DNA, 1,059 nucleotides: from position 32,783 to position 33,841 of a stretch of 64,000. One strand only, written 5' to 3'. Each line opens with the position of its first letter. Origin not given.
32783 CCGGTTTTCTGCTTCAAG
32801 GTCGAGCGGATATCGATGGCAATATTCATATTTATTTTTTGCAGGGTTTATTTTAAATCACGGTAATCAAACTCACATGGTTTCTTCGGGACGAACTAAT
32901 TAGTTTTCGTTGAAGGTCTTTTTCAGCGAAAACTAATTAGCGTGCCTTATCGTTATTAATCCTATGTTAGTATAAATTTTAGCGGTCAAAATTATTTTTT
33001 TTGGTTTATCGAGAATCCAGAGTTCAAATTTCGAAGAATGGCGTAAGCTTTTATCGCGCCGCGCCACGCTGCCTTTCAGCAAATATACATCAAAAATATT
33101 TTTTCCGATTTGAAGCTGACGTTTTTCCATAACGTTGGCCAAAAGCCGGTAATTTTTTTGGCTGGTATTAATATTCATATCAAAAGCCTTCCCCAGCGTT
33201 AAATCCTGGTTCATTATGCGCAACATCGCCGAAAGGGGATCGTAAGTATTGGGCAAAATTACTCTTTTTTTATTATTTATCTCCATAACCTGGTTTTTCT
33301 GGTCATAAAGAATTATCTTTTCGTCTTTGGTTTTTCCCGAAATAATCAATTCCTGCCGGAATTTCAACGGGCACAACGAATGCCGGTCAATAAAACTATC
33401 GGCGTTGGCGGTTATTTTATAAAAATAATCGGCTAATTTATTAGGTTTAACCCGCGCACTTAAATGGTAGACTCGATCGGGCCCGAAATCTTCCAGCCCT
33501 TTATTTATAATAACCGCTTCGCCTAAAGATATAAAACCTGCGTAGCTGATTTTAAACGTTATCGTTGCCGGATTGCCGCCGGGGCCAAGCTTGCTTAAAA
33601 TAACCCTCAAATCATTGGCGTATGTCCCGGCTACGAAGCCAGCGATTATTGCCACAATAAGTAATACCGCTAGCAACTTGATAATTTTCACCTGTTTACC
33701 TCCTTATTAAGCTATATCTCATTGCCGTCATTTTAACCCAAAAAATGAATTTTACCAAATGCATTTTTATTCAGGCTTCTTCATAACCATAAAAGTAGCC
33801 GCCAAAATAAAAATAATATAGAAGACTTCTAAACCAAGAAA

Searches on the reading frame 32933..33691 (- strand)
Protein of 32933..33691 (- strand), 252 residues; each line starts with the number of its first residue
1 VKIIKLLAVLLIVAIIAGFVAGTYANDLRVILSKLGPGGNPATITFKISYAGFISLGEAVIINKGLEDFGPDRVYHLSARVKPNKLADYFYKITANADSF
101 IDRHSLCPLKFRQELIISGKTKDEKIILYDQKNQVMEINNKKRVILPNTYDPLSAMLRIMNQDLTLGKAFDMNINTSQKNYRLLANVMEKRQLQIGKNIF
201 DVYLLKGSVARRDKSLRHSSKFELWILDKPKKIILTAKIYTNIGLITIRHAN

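Call 100: search_protein_families(library=pfam, proteins=[window:32933-33691:-], max_evalue=0.00001)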
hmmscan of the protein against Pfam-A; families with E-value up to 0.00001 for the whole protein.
window:32933-33691:- (252 aa): 1 family
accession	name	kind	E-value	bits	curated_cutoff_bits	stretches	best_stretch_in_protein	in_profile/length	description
PF11306.15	DUF3108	-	3.9e-17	63.2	26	1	45-247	1-205/209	Protein of unknown function (DUF3108)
